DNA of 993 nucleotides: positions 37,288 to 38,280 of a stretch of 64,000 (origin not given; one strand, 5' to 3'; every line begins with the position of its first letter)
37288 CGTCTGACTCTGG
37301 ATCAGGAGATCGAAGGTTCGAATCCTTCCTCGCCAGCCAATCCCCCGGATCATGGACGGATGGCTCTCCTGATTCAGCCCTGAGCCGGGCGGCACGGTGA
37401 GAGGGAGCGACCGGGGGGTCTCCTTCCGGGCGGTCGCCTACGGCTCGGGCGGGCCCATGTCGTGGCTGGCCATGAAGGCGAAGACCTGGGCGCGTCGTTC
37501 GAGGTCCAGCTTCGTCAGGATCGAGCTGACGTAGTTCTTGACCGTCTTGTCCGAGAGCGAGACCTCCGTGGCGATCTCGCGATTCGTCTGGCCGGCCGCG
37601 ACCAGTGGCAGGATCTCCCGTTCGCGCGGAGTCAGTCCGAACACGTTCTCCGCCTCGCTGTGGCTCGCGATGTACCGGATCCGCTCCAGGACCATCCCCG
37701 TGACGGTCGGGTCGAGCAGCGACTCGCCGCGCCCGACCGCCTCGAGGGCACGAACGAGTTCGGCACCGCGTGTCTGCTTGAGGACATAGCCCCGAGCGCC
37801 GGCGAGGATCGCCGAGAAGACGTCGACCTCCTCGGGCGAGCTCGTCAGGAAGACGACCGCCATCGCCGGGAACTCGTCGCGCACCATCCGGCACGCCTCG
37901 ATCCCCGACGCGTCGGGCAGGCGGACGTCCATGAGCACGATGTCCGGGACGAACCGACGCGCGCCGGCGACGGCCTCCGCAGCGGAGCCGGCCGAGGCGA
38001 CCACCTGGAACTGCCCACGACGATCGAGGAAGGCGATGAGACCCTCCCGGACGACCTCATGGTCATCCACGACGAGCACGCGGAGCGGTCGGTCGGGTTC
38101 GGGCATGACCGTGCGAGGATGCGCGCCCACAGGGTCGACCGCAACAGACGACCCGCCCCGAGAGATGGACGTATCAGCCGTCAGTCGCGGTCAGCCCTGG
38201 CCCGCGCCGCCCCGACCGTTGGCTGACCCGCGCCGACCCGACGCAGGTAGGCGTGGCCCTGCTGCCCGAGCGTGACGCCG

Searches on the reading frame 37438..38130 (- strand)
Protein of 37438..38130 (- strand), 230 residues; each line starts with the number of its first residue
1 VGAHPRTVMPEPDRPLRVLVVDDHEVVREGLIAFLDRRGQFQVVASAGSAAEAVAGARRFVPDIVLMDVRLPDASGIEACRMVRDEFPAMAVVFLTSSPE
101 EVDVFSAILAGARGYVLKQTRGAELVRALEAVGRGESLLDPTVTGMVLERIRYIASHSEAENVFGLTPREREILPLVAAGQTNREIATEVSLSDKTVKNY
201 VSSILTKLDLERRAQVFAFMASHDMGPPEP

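Call 42: search_protein_families(library=pfam, proteins=[window:37438-38130:-], max_evalue=0.001)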
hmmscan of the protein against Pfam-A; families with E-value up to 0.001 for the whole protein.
window:37438-38130:- (230 aa): 3 families
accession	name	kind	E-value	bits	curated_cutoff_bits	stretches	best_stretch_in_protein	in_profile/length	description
PF00072.30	Response_reg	-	2.9e-24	85.8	30.2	1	18-129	1-110/111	Response regulator receiver domain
PF00196.25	GerE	-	1.2e-16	60.5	23.5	1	166-217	3-54/57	Bacterial regulatory proteins, luxR family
PF08281.18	Sigma70_r4_2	-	3.4e-05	23.8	25.7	1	166-208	11-54/54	Sigma-70, region 4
